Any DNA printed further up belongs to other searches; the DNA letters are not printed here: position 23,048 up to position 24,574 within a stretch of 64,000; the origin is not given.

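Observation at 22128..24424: Tandem-duplicated histidine phosphatase translationally coupled to a GT4 glycosyltransferase, upstream of topA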

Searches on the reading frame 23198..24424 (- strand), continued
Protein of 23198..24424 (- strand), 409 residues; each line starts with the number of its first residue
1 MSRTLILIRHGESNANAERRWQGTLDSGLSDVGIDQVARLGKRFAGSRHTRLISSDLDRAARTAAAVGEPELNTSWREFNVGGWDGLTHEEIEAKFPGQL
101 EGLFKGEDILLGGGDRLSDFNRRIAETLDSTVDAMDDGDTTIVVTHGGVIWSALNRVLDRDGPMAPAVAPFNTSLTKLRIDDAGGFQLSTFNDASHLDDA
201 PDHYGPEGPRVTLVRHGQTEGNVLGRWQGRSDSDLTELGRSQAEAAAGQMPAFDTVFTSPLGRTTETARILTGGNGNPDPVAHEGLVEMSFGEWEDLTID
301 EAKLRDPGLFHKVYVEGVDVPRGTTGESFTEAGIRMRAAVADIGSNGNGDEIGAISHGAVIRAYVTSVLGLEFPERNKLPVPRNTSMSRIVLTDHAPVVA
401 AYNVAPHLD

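Call 38: search_protein_representatives(protein=window:23198-24424:-)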
Query: 409 residues. Proteins with E-value up to 0.001 (for the whole library): 25472; up to 1e-10: 4956; up to 1e-30: 112. The best 150 are listed.
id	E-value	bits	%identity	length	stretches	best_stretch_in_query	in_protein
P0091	2.3e-115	402.4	47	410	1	1-409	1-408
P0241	3.9e-103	362.1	46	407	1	3-409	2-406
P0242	1.8e-102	359.9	46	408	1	2-409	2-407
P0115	1.2e-99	350.6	46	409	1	3-409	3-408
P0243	1.8e-93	330.3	45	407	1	5-408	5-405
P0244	6.0e-84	298.9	42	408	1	4-408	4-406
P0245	2.2e-82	293.8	44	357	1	52-409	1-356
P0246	7.8e-82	292.0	42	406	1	1-407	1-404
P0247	9.6e-82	291.7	41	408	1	5-409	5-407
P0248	3.4e-81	289.8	41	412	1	5-409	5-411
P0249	4.0e-81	289.6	40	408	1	2-406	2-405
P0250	4.8e-81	289.4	41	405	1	2-405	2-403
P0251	2.3e-80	287.1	41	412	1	5-409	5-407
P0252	3.4e-79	283.3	43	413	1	5-409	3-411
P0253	1.1e-76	275.0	40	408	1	6-406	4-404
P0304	5.3e-38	147.6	44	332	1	5-206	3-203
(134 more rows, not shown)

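Call 40: predict_structure(alignment_id=A1)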
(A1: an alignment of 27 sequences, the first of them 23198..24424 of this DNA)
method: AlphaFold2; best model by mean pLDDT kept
length: 409 residues; sequences in the alignment: 27
mean_pLDDT: 93.5   pTM: 0.92
mean pLDDT of the five models: 93.5, 92.9, 92.4, 91.2, 90.7
residues with pLDDT >= 90: 340; 70-90: 64; 50-70: 5; < 50: 0
segments of 3 or more residues with pLDDT < 50: none
pLDDT, mean of each block of 10 residues (from residue 1): 95 93 91 96 92 97 97 96 93 93 85 91 96 96 96 92 83 96 94 89 79 98 95 97 94 94 97 80 97 97 97 96 96 97 88 97 96 94 97 91 93
secondary structure, 60 per line:
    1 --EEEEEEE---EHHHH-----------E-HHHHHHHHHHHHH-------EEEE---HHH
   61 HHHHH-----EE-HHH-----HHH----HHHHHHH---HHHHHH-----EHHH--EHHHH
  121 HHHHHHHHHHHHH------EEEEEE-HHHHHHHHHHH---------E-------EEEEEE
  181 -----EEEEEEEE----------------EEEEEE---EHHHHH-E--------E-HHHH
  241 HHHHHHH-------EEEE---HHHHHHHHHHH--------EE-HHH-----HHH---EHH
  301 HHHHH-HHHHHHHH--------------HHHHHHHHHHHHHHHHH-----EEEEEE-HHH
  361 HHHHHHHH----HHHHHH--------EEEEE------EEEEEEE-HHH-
elements in order: E3-9 H14-17 H31-43 E51-54 H58-65 H89-95 H99-104 H117-133 E140-145 H147-157 E175-180 E186-193 E210-215 H220-224 H237-247 E255-258 H262-272 H299-305 H307-314 H329-345 E351-356 H358-368 H373-378 E387-391 E398-404

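Call 44: find_homologous_proteins(query=A3, max_evalue=1e-10)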
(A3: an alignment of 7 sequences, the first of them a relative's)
Query A3 (7 sequences) (309 aa, profile of the alignment): 2712 proteins with E <= 1e-10 among 8000 candidates; the best 120 are listed.
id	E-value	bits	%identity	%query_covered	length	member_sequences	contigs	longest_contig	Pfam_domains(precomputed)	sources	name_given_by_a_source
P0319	3.1e-132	459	51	65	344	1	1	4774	PF00300.28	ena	-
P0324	5.1e-126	439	51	73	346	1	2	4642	PF00300.28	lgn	-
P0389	1.9e-123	430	41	96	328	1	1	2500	PF00300.28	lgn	-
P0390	7.2e-122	425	51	66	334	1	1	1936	PF00300.28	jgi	jgi:broad specificity phosphatase PhoE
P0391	7.6e-121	422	57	65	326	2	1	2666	PF00300.28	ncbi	-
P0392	1.1e-120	421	40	96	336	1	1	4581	PF00300.28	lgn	-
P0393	1.1e-120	421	55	72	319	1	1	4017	PF00300.28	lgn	-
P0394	1.2e-120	421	54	64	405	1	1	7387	PF00300.28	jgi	jgi:broad specificity phosphatase PhoE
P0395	4.9e-120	419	50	66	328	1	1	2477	PF00300.28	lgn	-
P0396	5.0e-120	419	50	66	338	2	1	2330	PF00300.28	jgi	jgi:broad specificity phosphatase PhoE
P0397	6.5e-120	419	42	96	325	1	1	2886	PF00300.28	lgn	-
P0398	1.2e-119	418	39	96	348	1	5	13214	PF00300.28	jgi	jgi:broad specificity phosphatase PhoE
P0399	1.4e-119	418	48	86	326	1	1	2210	PF00300.28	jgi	jgi:broad specificity phosphatase PhoE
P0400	2.1e-119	417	51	66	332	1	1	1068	PF00300.28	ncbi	ncbi:MAG TPA: histidine phosphatase family protein, partial [Polyangiales bacterium]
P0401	2.1e-119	417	54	64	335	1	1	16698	PF00300.28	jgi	jgi:glucosyl-3-phosphoglycerate phosphatase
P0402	3.2e-119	416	50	64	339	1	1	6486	PF00300.28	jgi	jgi:broad specificity phosphatase PhoE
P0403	6.1e-119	415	51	72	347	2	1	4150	PF00300.28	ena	-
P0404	6.9e-119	415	43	96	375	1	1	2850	PF00300.28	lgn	-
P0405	3.0e-118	413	48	64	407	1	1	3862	PF00300.28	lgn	-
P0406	1.2e-117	411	44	96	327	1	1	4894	PF00300.28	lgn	-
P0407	3.6e-117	410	55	66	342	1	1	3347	PF00300.28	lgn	-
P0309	4.5e-117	409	100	100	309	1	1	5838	PF00300.28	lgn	-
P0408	5.6e-117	409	48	64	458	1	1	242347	PF00300.28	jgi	jgi:probable phosphoglycerate mutase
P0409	1.0e-116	408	41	96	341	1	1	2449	PF00300.28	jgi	jgi:broad specificity phosphatase PhoE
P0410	1.8e-116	407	51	71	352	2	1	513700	PF00300.28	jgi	-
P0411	2.9e-116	407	49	71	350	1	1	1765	PF00300.28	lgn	-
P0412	3.4e-116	406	51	71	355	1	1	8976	PF00300.28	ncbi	-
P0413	5.0e-116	406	47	65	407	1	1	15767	PF00300.28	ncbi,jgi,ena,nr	ncbi:MAG: histidine phosphatase family protein [Acidimicrobiia bacterium]|nr:histidine phosphatase f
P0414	5.3e-116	406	48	65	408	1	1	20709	PF00300.28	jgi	jgi:probable phosphoglycerate mutase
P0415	5.8e-116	406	41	96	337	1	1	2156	PF00300.28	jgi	jgi:broad specificity phosphatase PhoE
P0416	6.7e-116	405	54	66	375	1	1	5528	PF00300.28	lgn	-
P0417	6.7e-116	405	40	96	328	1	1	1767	PF00300.28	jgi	jgi:broad specificity phosphatase PhoE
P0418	8.8e-116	405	44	96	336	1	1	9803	PF00300.28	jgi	-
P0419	8.8e-116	405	42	96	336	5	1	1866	PF00300.28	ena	-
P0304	1.0e-115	405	45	71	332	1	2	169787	PF00300.28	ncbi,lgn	ncbi:MAG: histidine phosphatase family protein [Sandaracinaceae bacterium]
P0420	1.7e-115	404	50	73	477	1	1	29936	PF00300.28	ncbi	-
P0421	3.7e-115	403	52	66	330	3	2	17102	PF00300.28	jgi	jgi:broad specificity phosphatase PhoE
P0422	3.9e-115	403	47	65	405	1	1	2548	PF00300.28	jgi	jgi:probable phosphoglycerate mutase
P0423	5.0e-115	403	52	67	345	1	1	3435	PF00300.28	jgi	jgi:broad specificity phosphatase PhoE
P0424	1.1e-114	401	47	71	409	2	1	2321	PF00300.28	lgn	-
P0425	1.2e-114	401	42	96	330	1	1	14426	PF00300.28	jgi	jgi:broad specificity phosphatase PhoE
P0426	1.3e-114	401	42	96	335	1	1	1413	PF00300.28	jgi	jgi:broad specificity phosphatase PhoE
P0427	1.6e-114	401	50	72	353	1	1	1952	PF00300.28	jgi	-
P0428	4.0e-114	400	55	64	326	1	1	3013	PF00300.28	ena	-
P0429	7.9e-114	399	43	65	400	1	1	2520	PF00300.28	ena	-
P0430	1.2e-113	398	44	66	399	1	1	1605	PF00300.28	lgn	-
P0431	1.5e-113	398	45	69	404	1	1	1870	PF00300.28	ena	-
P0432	1.8e-113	397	46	70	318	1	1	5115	PF00300.28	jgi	jgi:glucosyl-3-phosphoglycerate phosphatase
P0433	2.4e-113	397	44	64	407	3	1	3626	PF00300.28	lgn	-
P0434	3.4e-113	397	50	68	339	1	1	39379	PF00300.28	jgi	jgi:probable phosphoglycerate mutase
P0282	5.9e-113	396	47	71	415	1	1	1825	PF00300.28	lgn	-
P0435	5.9e-113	396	44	65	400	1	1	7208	PF00300.28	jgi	-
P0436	8.7e-113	395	42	64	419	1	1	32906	PF00300.28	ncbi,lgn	-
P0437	1.2e-112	395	51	66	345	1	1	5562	PF00300.28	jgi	-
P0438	1.6e-112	394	49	72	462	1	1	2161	PF00300.28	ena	-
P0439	1.8e-112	394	54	64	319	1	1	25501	PF00300.28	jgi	jgi:broad specificity phosphatase PhoE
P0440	2.4e-112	394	46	66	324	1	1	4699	PF00300.28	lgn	-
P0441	2.6e-112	394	50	73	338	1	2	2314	PF00300.28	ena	-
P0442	2.9e-112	394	43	65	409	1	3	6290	PF00300.28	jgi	jgi:broad specificity phosphatase PhoE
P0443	4.0e-112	393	50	65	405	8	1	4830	PF00300.28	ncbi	-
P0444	1.4e-111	391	48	64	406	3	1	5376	PF00300.28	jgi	jgi:broad specificity phosphatase PhoE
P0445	2.8e-111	390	43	69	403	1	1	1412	PF00300.28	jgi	-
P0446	3.0e-111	390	49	66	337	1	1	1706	PF00300.28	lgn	-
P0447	3.5e-111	390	46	65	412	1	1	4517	PF00300.28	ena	-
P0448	4.8e-111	390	44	64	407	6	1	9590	PF00300.28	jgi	jgi:broad specificity phosphatase PhoE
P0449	6.1e-111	389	45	66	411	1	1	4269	PF00300.28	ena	-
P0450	6.4e-111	389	45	64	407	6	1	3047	PF00300.28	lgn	-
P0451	6.6e-111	389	45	71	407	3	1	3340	PF00300.28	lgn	-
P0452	1.5e-110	388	44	63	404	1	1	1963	PF00300.28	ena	-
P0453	3.4e-110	387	44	63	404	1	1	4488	PF00300.28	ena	-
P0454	4.1e-110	386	45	63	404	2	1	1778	PF00300.28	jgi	jgi:broad specificity phosphatase PhoE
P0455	6.7e-110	386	44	63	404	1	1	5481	PF00300.28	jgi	-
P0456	1.4e-109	385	48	64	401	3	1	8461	PF00300.28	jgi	jgi:glucosyl-3-phosphoglycerate phosphatase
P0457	1.5e-109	385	45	63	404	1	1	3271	PF00300.28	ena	-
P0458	1.8e-109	384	47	66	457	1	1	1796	PF00300.28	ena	-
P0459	1.8e-109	384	44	65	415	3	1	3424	PF00300.28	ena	-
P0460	1.9e-109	384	49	65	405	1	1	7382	PF00300.28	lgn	-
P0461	3.2e-109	383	52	65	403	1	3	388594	PF00300.28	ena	-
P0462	5.5e-109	383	48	66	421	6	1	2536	PF00300.28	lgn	-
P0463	6.3e-109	383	49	64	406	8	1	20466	PF00300.28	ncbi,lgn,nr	ncbi:MAG TPA: histidine phosphatase family protein [Acidimicrobiia bacterium]|nr:histidine phosphata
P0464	2.3e-108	381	49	71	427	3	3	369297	PF00300.28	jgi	jgi:broad specificity phosphatase PhoE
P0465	7.7e-108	379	46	70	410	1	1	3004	PF00300.28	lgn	-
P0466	8.3e-108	379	50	66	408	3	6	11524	PF00300.28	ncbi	-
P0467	9.6e-108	379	49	65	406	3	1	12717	PF00300.28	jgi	jgi:broad specificity phosphatase PhoE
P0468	1.0e-107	379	45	64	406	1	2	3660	PF00300.28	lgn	-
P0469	1.5e-107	378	46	64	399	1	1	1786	PF00300.28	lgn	-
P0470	1.8e-107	378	49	64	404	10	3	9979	PF00300.28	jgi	jgi:broad specificity phosphatase PhoE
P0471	3.6e-107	377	52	67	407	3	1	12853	PF00300.28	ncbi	-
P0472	6.2e-107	376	47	66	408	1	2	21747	PF00300.28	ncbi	-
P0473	1.1e-106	375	47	64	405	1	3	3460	PF00300.28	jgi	-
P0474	1.2e-106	375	45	71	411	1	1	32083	PF00300.28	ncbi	-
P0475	1.4e-106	375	46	72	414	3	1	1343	PF00300.28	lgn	-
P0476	1.6e-106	375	46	70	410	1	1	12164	PF00300.28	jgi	jgi:probable phosphoglycerate mutase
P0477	2.1e-106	374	48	64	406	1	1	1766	PF00300.28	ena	-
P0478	3.3e-106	374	49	65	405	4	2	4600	PF00300.28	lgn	-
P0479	4.3e-106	373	49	64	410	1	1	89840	PF00300.28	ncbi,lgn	-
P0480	5.1e-106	373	41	66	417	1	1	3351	PF00300.28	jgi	jgi:broad specificity phosphatase PhoE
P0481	8.3e-106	372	42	70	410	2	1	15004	PF00300.28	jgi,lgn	jgi:broad specificity phosphatase PhoE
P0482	1.1e-105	372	47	70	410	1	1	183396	PF00300.28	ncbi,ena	-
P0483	1.3e-105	372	47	70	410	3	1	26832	PF00300.28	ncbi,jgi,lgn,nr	ncbi:MAG: histidine phosphatase family protein [Acidimicrobiia bacterium]|nr:histidine phosphatase f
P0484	2.0e-105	371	45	70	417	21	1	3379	PF00300.28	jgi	-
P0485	5.0e-105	370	51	67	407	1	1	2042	PF00300.28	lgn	-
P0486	6.6e-105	369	47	64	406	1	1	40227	PF00300.28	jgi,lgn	jgi:probable phosphoglycerate mutase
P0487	7.8e-105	369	50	64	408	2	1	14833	PF00300.28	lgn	-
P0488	8.8e-105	369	50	64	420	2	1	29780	PF00300.28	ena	-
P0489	8.9e-105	369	47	67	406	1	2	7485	PF00300.28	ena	-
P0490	1.5e-104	368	49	71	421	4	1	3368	PF00300.28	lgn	-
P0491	1.7e-104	368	45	63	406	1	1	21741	PF00300.28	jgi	jgi:broad specificity phosphatase PhoE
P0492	1.8e-104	368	46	67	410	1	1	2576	PF00300.28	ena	-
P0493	2.1e-104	368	46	66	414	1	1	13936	PF00300.28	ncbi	-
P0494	2.7e-104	367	44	70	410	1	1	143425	PF00300.28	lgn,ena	-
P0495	3.0e-104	367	50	66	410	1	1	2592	PF00300.28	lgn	-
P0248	3.4e-104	367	48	65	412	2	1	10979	PF00300.28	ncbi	-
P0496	6.3e-104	366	48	66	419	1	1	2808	PF00300.28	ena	-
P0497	8.0e-104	366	50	65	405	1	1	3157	PF00300.28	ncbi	ncbi:MAG: histidine phosphatase family protein [Actinomycetota bacterium]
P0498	1.2e-103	365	46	68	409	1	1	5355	PF00300.28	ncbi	-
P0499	1.4e-103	365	51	64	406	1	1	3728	PF00300.28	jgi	jgi:probable phosphoglycerate mutase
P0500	1.7e-103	365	47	64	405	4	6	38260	PF00300.28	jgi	-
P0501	1.9e-103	365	50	64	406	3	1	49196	PF00300.28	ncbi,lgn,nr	ncbi:MAG: histidine phosphatase family protein [Acidimicrobiia bacterium]|nr:histidine phosphatase f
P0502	2.7e-103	364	48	73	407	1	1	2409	PF00300.28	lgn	-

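Call 45: find_encoding_contigs(protein=P0304, flank=8000, max_places=2)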
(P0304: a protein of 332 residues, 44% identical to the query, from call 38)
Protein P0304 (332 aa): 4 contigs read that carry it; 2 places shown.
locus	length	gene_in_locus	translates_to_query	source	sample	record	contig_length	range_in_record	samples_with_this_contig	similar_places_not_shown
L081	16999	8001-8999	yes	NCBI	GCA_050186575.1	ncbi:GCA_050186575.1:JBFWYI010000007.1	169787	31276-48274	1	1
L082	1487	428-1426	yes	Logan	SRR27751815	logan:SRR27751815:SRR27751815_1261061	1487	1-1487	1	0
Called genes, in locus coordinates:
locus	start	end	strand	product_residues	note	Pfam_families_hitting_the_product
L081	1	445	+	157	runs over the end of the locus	-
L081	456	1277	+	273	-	PF12974:Phosphonate-bd, PF12727:PBP_like (weak)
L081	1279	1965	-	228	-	-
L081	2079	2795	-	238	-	PF00027:cNMP_binding, PF13545:HTH_Crp_2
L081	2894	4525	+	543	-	PF00158:Sigma54_activat, PF14532:Sigma54_activ_2, PF25601:AAA_lid_14, PF02954:HTH_8, PF18024:HTH_50 (weak)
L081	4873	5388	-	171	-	PF04386:SspB (weak)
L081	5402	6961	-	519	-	-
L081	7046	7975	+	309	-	PF00072:Response_reg, PF00990:GGDEF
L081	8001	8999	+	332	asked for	PF00300:His_Phos_1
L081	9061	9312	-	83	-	-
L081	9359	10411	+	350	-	PF00005:ABC_tran, PF13304:AAA_21 (faint), PF17912:OB_MalK (weak), PF08402:TOBE_2 (weak)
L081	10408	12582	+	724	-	PF01547:SBP_bac_1, PF13416:SBP_bac_8, PF00528:BPD_transp_1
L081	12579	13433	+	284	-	PF00528:BPD_transp_1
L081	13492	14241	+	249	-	-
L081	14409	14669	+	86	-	-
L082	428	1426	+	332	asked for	PF00300:His_Phos_1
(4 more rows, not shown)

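Call 46: find_encoding_contigs(protein=P0410, flank=8000, max_places=2)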
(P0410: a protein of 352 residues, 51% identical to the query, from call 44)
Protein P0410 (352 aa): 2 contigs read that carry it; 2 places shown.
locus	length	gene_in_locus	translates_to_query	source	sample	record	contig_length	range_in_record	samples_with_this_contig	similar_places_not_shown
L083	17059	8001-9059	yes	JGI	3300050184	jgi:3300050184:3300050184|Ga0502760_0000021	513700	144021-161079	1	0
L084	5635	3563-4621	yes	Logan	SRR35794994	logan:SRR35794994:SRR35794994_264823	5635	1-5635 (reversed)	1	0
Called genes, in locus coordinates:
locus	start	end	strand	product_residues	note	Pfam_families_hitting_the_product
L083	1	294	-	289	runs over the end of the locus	PF01048:PNP_UDP_1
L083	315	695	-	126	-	PF00595:PDZ, PF13180:PDZ_2, PF17820:PDZ_6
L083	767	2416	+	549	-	PF16697:Yop-YscD_cpl, PF00498:FHA, PF16697:Yop-YscD_cpl, PF00498:FHA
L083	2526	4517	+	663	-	PF00691:OmpA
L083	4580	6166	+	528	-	-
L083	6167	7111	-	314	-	PF02163:Peptidase_M50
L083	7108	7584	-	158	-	PF06635:T3SS_SCTL (weak), PF02108:FliH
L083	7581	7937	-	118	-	-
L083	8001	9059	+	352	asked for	PF00300:His_Phos_1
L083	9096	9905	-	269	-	PF12146:Hydrolase_4 (weak), PF00561:Abhydrolase_1, PF12697:Abhydrolase_6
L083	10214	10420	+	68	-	PF00313:CSD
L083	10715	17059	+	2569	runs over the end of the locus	PF13428:TPR_14 (faint), PF13432:TPR_16 (faint), PF13176:TPR_7 (faint), PF13424:TPR_12 (faint), PF00515:TPR_1 (faint), PF07719:TPR_2 (faint), PF13429:TPR_15 (weak), PF14559:TPR_19, +6 more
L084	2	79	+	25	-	?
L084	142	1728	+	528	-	-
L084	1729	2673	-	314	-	PF02163:Peptidase_M50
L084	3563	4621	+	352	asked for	PF00300:His_Phos_1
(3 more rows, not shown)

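Call 47: find_encoding_contigs(protein=P0461, flank=8000, max_places=1)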
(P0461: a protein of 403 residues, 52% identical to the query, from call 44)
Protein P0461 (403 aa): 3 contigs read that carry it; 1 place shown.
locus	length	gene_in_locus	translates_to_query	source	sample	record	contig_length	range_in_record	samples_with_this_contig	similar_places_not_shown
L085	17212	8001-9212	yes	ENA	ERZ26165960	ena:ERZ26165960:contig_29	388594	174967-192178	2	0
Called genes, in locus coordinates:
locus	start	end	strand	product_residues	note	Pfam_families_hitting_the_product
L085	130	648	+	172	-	-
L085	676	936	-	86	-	-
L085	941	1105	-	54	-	PF00171:Aldedh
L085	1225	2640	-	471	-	PF00291:PALP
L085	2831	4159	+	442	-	PF02254:TrkA_N, PF03435:Sacchrp_dh_NADP (faint), PF03807:F420_oxidored (weak), PF13241:NAD_binding_7 (weak), PF02080:TrkA_C, PF02254:TrkA_N, PF02080:TrkA_C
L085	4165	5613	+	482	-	PF02386:TrkH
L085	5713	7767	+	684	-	PF03030:H_PPase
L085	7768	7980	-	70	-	-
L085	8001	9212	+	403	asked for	PF00300:His_Phos_1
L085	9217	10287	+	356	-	PF13439:Glyco_transf_4 (weak), PF20706:GT4-conflict, PF00534:Glycos_transf_1, PF13692:Glyco_trans_1_4, PF13524:Glyco_trans_1_2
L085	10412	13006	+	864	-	PF01751:Toprim, PF01131:Topoisom_bac, PF13368:Toprim_C_rpt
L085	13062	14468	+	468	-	PF07690:MFS_1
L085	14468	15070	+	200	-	PF02223:Thymidylate_kin, PF13521:AAA_28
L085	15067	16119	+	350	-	PF13177:DNA_pol3_delta2, PF00004:AAA (weak)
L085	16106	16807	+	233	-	PF01553:Acyltransferase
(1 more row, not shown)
